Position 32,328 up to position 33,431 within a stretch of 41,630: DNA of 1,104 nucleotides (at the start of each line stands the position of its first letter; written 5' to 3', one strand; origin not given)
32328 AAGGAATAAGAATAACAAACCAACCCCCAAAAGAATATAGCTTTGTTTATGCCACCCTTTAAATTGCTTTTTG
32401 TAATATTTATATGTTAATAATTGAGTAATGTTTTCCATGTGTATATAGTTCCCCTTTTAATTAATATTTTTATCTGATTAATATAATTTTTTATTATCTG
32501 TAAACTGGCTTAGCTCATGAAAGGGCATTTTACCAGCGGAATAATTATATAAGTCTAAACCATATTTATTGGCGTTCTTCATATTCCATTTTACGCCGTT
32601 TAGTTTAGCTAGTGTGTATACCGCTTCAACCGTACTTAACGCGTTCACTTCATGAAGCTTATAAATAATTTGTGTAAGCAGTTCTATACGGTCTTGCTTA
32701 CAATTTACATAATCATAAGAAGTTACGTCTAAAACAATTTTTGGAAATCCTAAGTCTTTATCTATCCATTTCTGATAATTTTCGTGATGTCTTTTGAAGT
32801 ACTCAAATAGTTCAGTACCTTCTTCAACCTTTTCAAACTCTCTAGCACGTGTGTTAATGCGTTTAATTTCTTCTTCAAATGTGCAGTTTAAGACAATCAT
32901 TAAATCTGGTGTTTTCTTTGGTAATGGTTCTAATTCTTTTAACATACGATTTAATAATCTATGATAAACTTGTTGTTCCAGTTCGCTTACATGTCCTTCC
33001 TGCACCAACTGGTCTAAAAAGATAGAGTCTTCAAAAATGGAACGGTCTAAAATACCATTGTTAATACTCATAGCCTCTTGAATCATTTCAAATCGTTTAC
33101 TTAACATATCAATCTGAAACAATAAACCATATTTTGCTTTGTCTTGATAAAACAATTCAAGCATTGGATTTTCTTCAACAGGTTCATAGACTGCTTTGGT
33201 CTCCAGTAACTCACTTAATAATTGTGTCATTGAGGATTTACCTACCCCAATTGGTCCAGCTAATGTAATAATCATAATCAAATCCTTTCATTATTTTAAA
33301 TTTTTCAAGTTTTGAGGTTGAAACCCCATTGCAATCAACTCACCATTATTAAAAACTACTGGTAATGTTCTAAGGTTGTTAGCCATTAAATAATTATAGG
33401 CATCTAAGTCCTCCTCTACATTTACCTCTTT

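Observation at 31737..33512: Nucleoside-salvage module: PnuC-like transporter, deoxynucleoside kinase (with extra C-terminal domain) and NrdH redoxin beside the DNA polymerase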

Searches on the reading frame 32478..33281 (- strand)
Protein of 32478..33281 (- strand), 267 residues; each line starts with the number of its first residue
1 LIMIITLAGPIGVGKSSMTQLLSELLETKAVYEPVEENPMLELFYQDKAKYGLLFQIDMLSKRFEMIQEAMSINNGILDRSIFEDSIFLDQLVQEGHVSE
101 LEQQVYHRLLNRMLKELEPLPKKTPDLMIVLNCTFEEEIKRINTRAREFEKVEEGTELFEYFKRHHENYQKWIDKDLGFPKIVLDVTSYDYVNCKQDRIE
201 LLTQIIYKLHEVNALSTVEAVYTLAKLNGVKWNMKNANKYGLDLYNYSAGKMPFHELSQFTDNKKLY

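Call 3: search_protein_families(library=pfam, proteins=[window:32478-33281:-], max_evalue=0.1)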
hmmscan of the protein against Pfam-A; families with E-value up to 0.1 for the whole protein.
window:32478-33281:- (267 aa): 11 families
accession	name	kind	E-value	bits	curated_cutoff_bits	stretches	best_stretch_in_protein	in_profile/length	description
PF01712.25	dNK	-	1.7e-36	126.4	27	1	5-205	1-198/203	Deoxynucleoside kinase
PF13238.12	AAA_18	-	3.8e-07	31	29.4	1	5-154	1-120/128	AAA domain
PF02223.23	Thymidylate_kin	-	2e-06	28.1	27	1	106-173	99-163/185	Thymidylate kinase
PF07120.17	DUF1376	-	0.00019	22.2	30.1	1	96-156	15-75/86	Protein of unknown function (DUF1376)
PF08298.17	AAA_PrkA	-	0.00021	20.9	25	1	4-46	87-132/358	PrkA AAA domain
PF13521.12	AAA_28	-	0.00038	21.1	27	1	5-107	2-111/164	AAA domain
PF00004.35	AAA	-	0.00082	20.3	21.2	1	6-152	2-126/131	ATPase family associated with various cellular activities (AAA)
PF01121.26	CoaE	-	0.0082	16.3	27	0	3-25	1-23/180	Dephospho-CoA kinase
PF13191.12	AAA_16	-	0.021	15.8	32.6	1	4-130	26-137/167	AAA ATPase domain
PF07728.20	AAA_5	-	0.022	15.2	22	1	6-33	3-31/139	AAA domain (dynein-related subfamily)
PF23013.2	IML1_N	-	0.044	14.5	27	0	23-77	18-73/89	IML1 N-terminal double psi beta barrel domain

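Call 4: search_protein_families(library=phrogs, proteins=[window:32478-33281:-], max_evalue=0.001)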
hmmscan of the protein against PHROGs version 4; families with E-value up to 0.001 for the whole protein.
window:32478-33281:- (267 aa): 1 family
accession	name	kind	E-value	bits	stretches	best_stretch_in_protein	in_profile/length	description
phrog_761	-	other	3.6e-42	146.3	1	3-262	20-278/362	thymidylate kinase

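Call 5: search_protein_families(library=ncbifam, proteins=[window:32478-33281:-], max_evalue=0.01)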
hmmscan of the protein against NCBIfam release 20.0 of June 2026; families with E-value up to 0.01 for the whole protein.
window:32478-33281:- (267 aa): 5 families
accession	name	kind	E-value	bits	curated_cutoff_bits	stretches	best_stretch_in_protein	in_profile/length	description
TIGR00041.1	DTMP_kinase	equivalog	4.1e-07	29.9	83.25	1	51-177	67-178/196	dTMP kinase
NF038208.1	garosamine_AAA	equivalog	0.00013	21.7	170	1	3-30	1-28/167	Gar/GrdA family gentamicin resistance ATP-binding protein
TIGR02173.1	cyt_kin_arch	equivalog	0.0033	17.5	102.1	0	3-31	1-29/169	(d)CMP kinase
NF010068.0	PRK13548.1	equivalog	0.0057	15.8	261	1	4-109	33-138/261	heme ABC transporter ATP-binding protein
NF006746.0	PRK09270.1-5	subfamily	0.0099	14.8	250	0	3-31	22-50/210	nucleoside/nucleotide kinase family protein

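Call 10: search_dna_similar(query=window:32478-33281:-, collection=phages, mode=protein, max_rows=40)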
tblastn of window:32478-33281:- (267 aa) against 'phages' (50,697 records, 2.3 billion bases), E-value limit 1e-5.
Records with a match: 135; places in all: 137; records where one place covers at least 80% of the query: 110.
Best place of each record, by identity: 80-90% 1; 60-80% 46; <60% 88.
By first word of the organism name: Enterococcus 61; Lactobacillus 42; Bacillus 10; Listeria 9; Lactococcus 2; Acinetobacter 2; Levilactobacillus 1; Leuconostoc 1; Aerococcus 1; Weissella 1; and 5 more.
By host as written in the record: Lactobacillus plantarum 18; - 16; Enterococcus faecalis 10; Enterococcus faecium 9; Listeria monocytogenes 8; Lactobacillus brevis 7; Enterococcus sp. 6; Enterococcus faecalis ATCC 700802 / V583 4; and 35 more.
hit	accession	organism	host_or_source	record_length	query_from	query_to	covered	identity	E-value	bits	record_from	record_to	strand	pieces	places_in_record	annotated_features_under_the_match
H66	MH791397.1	Enterococcus phage EfsSzw-1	Enterococcus faecalis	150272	1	267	100%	79.4%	7e-140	439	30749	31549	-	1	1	deoxynucleoside kinase family protein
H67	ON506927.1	Enterococcus phage TJE1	Enterococcus faecium strain UCH1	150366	1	267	100%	79.4%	7e-140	439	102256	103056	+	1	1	deoxyadenosine kinase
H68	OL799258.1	Enterococcus phage phiSHEF13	Enterococcus faecium E1071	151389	1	267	100%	79.4%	7e-140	439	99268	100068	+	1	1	deoxynucleoside kinase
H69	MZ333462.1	Enterococcus phage GVEsP-1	Enterococcus sp.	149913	1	267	100%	79.4%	1e-139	439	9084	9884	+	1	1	NADH dehydrogenase [ubiquinone] 1 alpha subcomplex subunit 10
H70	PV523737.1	Enterococcus phage ZJGS4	Enterococcus mundtii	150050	1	267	100%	79.4%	2e-139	438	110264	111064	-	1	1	thymidylate kinase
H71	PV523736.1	Enterococcus phage ZJGS3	Enterococcus mundtii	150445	1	267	100%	79.4%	2e-139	438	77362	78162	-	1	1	thymidylate kinase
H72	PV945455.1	Enterococcus phage vB_Edu_21C1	Enterococcus sp.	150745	1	267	100%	79.4%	2e-139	438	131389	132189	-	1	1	thymidylate kinase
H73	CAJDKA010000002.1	Enterococcus phage 163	Human fecal sample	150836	1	267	100%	79.4%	2e-139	438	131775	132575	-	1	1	Deoxyadenosine kinase (EC / Deoxyguanosine kinase (EC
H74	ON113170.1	Enterococcus phage vB_OCPT_CCS1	Enterococcus sp.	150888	1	267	100%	79.4%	2e-139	438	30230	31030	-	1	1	hypothetical protein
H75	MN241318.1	Enterococcus phage PEf771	Enterococcus faecalis YN771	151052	1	267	100%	79.4%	2e-139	438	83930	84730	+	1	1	deoxyguanosine kinase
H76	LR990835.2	Enterococcus phage Porthos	-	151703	1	267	100%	79.4%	2e-139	438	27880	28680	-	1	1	Deoxyadenosine kinase DnK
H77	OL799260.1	Enterococcus phage phiSHEF16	Enterococcus faecium E1071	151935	1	267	100%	79.4%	2e-139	438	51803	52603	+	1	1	deoxynucleoside kinase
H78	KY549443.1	Enterococcus phage EFP01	Enterococcus faecium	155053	1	267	100%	79.4%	2e-139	438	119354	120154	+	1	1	hypothetical protein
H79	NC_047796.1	Enterococcus phage EFP01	Enterococcus faecium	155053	1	267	100%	79.4%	2e-139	438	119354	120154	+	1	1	thymidylate kinase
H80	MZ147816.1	Enterococcus phage 113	Enterococcus faecium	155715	1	267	100%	79.4%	2e-139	438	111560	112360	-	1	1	deoxyadenosine kinase / deoxyguanosine kinase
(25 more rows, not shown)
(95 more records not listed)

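Call 11: get_annotated_region(hit=H78, flank=6000)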
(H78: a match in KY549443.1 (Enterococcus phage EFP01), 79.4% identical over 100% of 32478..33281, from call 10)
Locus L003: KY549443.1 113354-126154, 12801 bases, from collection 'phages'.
description: Enterococcus phage EFP01, complete genome.
organism: Enterococcus phage EFP01 (NCBI taxid 1926594)
taxonomy: Viruses; Duplodnaviria; Heunggongvirae; Uroviricota; Caudoviricetes; Herelleviridae; Brockvirinae; Schiekvirus; Schiekvirus EFP01
host: Enterococcus faecium; source: sewage; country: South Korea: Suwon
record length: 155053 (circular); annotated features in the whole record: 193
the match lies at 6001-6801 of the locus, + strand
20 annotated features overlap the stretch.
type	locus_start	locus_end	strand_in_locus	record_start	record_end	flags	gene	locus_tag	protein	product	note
CDS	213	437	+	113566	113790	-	-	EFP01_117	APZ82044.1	hypothetical protein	-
CDS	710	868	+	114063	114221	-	-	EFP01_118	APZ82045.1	hypothetical protein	-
CDS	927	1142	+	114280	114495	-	-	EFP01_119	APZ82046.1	hypothetical protein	-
CDS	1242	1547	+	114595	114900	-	-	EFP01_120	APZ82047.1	hypothetical protein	-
CDS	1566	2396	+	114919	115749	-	-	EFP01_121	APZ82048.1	hypothetical protein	-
CDS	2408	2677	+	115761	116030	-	-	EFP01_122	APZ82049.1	hypothetical protein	-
CDS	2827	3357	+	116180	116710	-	-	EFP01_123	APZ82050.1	anaerobic ribonucleotide reductase subunit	-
CDS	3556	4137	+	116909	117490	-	-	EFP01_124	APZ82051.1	hypothetical protein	-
CDS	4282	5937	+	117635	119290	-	-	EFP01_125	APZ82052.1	anaerobic ribonucleotide reductase subunit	-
CDS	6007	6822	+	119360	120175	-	-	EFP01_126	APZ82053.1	hypothetical protein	-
CDS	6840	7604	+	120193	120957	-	-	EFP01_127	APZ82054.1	membrane protein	-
CDS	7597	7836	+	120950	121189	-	-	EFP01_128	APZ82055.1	putative ribonucleotide reductase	-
CDS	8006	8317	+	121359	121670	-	-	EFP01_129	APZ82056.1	hypothetical protein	-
CDS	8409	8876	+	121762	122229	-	-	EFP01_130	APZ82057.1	hypothetical protein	-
CDS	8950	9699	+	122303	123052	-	-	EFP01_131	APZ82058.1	transposase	-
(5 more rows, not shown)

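Call 31: search_solved_structures(query=window:32478-33281:-, max_evalue=0.001, show_alignments=2)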
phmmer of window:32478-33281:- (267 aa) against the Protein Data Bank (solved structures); distinct sequences matched with E-value up to 0.001: 10.
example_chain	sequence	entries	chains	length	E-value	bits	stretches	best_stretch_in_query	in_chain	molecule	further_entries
8puu_A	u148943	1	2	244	1.6e-22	83.3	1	3-151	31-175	Deoxynucleoside kinase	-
2jas_A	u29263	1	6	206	1.3e-19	73.8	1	4-186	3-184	DEOXYGUANOSINE KINASE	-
2jaq_A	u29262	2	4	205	1.5e-19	73.6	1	5-186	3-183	DEOXYGUANOSINE KINASE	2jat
1zm7_A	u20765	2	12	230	2.8e-05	26.8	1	8-173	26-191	Deoxynucleoside kinase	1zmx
1j90_A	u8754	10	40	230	3.3e-05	26.6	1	8-173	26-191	Deoxyribonucleoside kinase | DEOXYNUCLEOSIDE KINASE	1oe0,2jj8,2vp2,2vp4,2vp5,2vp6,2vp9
8b9z_O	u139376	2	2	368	4.1e-05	26.3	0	57-153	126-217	NADH dehydrogenase [ubiquinone] 1 alpha subcomplex subunit 10, mitochondrial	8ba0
1ot3_A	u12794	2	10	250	4.3e-05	26.2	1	8-174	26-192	Deoxyribonucleoside Kinase | DEOXYNUCLEOSIDE KINASE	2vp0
8esw_AL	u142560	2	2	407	5.7e-05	25.8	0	57-153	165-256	NADH dehydrogenase [ubiquinone] 1 alpha subcomplex subunit 10, mitochondrial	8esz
2jcs_A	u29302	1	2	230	6.2e-05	25.7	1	35-173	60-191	DEOXYNUCLEOSIDE KINASE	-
6ybh_A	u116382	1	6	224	9.8e-05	25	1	7-173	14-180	Deoxynucleoside kinase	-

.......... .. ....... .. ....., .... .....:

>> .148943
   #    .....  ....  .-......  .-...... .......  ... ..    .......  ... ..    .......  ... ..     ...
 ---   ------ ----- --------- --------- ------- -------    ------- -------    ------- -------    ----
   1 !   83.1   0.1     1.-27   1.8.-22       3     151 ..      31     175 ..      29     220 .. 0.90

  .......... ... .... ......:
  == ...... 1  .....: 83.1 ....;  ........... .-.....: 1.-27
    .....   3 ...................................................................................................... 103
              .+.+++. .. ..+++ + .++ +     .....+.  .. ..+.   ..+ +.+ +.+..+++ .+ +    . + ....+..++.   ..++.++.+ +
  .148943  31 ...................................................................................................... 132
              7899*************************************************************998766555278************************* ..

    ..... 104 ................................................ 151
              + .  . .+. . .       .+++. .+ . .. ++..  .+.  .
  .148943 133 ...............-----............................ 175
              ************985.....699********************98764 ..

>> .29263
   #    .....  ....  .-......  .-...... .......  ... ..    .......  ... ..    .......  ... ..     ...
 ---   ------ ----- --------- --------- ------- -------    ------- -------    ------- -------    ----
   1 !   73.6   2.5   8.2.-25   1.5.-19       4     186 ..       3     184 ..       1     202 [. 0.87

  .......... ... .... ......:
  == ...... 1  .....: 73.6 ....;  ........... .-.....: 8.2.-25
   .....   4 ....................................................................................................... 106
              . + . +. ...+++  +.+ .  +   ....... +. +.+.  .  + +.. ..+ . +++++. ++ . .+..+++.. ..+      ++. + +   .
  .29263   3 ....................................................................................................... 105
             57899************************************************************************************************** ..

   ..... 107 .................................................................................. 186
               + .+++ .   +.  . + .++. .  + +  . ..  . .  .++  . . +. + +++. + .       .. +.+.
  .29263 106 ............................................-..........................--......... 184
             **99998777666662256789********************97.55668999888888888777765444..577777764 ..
